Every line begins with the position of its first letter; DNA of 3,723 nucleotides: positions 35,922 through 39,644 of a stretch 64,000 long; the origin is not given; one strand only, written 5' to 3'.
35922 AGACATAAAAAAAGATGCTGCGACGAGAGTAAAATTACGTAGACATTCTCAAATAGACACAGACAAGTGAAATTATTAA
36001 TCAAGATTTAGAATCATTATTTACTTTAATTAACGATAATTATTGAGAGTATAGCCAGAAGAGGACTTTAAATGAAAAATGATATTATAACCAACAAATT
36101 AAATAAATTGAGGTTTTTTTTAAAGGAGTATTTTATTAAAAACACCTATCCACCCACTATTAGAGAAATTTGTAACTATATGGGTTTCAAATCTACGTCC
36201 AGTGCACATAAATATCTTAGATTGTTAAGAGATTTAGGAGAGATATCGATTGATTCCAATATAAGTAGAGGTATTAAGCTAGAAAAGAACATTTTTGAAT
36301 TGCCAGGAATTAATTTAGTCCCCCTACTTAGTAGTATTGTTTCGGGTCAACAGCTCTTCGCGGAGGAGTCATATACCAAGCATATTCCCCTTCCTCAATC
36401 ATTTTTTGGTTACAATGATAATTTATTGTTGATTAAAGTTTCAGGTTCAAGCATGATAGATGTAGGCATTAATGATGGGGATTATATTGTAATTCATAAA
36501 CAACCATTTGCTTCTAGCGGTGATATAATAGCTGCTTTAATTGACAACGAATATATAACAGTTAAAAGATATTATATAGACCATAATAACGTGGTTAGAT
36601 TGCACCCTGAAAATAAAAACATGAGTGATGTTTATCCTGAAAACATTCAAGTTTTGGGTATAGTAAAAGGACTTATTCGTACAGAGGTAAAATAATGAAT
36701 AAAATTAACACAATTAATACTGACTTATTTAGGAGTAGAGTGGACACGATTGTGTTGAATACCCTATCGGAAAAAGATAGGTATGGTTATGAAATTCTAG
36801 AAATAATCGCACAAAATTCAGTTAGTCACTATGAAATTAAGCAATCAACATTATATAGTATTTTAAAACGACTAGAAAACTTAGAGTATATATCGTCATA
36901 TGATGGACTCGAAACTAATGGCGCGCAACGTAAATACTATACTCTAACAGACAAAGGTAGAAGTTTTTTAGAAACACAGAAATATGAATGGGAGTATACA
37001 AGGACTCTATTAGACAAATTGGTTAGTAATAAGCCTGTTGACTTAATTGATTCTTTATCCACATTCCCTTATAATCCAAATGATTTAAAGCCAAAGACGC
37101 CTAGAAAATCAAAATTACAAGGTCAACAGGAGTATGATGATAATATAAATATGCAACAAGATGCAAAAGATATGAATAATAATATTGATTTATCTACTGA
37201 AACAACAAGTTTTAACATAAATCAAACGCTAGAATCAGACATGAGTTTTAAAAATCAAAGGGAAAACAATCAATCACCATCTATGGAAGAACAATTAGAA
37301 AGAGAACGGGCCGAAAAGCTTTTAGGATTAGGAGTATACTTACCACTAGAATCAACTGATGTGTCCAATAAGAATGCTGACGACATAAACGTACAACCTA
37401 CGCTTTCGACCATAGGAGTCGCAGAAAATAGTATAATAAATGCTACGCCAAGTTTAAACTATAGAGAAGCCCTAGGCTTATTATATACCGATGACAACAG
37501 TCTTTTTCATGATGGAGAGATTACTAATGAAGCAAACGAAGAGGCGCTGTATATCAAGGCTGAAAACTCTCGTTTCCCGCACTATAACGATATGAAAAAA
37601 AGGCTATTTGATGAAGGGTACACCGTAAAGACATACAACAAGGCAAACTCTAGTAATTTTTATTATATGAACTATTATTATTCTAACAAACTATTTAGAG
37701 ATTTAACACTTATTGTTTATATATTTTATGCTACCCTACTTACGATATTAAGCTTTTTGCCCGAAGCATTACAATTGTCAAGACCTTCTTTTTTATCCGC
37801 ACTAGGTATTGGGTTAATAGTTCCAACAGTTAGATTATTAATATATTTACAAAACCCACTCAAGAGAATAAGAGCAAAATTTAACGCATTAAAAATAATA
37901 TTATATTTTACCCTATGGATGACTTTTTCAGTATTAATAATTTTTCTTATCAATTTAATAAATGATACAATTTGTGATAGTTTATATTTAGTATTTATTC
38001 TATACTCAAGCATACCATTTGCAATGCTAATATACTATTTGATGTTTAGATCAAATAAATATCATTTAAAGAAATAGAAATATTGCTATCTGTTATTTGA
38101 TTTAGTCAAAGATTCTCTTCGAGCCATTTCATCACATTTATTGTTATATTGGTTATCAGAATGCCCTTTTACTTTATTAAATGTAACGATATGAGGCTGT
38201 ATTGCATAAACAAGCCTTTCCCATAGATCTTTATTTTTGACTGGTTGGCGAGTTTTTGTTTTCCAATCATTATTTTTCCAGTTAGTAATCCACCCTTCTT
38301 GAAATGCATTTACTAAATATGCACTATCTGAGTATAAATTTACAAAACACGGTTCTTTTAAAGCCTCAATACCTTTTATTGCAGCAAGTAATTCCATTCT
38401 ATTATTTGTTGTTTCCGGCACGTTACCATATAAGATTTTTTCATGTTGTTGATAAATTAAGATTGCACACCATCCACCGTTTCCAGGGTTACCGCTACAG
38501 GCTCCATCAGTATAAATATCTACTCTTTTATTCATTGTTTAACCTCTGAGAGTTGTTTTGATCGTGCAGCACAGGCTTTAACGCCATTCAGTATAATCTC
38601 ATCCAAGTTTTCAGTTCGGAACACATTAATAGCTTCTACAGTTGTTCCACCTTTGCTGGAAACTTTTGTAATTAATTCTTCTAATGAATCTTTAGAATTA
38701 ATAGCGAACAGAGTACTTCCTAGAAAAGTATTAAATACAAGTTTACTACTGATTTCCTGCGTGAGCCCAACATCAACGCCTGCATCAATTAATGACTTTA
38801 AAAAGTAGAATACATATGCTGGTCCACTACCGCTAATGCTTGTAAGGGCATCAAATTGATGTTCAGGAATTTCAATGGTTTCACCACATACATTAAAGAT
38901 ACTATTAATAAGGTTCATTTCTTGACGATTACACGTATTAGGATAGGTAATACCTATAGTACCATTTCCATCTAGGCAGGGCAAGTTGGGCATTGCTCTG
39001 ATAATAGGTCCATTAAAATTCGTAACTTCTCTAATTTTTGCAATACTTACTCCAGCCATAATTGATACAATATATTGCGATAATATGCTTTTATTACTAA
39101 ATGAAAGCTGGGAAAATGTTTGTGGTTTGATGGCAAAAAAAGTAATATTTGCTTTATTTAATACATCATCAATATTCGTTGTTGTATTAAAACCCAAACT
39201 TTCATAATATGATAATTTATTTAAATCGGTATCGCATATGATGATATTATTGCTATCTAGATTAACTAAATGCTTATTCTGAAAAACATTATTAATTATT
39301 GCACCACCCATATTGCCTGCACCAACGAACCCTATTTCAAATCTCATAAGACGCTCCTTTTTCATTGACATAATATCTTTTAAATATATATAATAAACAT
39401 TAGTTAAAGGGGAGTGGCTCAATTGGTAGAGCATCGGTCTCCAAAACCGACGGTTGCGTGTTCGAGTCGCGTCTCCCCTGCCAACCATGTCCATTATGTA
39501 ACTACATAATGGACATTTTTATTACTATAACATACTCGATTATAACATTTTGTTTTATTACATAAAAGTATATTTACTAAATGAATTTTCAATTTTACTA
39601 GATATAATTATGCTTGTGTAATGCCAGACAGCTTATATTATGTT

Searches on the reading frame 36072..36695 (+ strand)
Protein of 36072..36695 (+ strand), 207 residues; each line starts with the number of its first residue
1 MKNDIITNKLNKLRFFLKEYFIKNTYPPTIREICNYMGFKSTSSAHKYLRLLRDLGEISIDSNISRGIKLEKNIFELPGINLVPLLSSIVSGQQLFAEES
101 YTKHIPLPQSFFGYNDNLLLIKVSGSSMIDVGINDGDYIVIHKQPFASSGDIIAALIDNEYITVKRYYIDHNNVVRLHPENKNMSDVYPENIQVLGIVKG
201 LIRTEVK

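Call 24: search_protein_families(library=pfam, proteins=[window:36072-36695:+], max_evalue=0.0001)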
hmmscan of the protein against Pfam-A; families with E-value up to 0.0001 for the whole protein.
window:36072-36695:+ (207 aa): 2 families
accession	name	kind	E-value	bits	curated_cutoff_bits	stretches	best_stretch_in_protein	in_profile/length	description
PF00717.28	Peptidase_S24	-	2.9e-23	82.2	23.3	1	84-198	1-115/116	Peptidase S24-like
PF01726.22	LexA_DNA_bind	-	4.2e-11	42.9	23.7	1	15-67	13-65/65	LexA DNA binding domain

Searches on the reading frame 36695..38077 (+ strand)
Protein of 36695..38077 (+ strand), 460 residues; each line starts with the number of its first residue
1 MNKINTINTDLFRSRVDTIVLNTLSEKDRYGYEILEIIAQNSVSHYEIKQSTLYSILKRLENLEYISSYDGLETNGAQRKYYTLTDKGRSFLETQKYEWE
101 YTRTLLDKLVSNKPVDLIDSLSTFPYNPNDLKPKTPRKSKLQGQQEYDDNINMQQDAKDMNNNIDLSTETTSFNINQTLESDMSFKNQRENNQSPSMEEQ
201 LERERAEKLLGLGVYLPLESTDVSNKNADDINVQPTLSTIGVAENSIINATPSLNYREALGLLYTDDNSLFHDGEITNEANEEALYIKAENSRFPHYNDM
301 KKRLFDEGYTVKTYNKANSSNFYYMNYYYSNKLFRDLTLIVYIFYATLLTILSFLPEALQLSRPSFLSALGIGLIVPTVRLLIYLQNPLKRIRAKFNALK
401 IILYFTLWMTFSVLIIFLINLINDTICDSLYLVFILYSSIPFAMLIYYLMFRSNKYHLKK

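Call 24: search_protein_families(library=pfam, proteins=[window:36695-38077:+], max_evalue=0.0001)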
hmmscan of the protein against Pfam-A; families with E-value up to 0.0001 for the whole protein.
window:36695-38077:+ (460 aa): 1 family
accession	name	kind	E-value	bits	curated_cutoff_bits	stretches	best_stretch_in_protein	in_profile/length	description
PF03551.20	PadR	-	1.4e-18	67.1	27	1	20-93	1-74/75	Transcriptional regulator PadR-like family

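Call 60: search_protein_families(library=ncbifam, proteins=[window:36695-38077:+], max_evalue=0.01)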
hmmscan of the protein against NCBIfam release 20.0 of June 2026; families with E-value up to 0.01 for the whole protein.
window:36695-38077:+ (460 aa): 5 families
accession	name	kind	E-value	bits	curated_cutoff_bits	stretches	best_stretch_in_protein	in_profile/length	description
TIGR03433.1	padR_acidobact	paralog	7.5e-18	64.5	101.8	1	16-109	5-98/101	PadR family transcriptional regulator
NF006931.0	PRK09416.1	equivalog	1.4e-11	44.7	112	1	19-110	47-133/135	PadR family transcriptional regulator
TIGR02719.1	repress_PhaQ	equivalog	3.1e-05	24.3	139.35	1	20-109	29-116/138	poly-beta-hydroxybutyrate-responsive repressor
NF053635.1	TransRegRv3488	equivalog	4.9e-05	23.5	140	1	44-96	34-85/98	Rv3488 family transcriptional regulator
NF004170.0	PRK05638.1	equivalog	0.0005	18.7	421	1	19-94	375-440/442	threonine synthase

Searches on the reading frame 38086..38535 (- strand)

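Call 24: search_protein_families(library=pfam, proteins=[window:38086-38535:-], max_evalue=0.0001)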
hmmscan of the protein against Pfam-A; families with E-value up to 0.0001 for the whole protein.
window:38086-38535:- (149 aa): 1 family
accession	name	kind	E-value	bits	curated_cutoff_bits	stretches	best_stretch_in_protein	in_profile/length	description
PF00075.30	RNase_H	-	2.5e-43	148.1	25.8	1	3-141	2-139/141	RNase H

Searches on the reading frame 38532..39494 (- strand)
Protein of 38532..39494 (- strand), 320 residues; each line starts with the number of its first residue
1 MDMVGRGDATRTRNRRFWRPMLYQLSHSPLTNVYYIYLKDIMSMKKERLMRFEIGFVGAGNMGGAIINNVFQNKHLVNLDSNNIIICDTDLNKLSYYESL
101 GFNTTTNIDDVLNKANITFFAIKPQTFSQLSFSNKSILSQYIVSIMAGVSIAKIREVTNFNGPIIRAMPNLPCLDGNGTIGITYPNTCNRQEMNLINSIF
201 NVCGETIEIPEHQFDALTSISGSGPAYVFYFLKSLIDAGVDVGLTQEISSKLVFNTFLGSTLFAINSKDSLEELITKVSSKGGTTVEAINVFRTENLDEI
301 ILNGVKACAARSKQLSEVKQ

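Call 24: search_protein_families(library=pfam, proteins=[window:38532-39494:-], max_evalue=0.0001)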
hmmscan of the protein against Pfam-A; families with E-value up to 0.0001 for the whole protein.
window:38532-39494:- (320 aa): 2 families
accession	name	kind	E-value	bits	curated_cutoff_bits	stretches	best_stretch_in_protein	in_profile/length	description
PF14748.11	P5CR_dimer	-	3.1e-30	105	25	1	211-315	1-105/105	Pyrroline-5-carboxylate reductase dimerisation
PF03807.23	F420_oxidored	-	1.3e-09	38.9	21.6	1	54-148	2-94/94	NADP oxidoreductase coenzyme F420-dependent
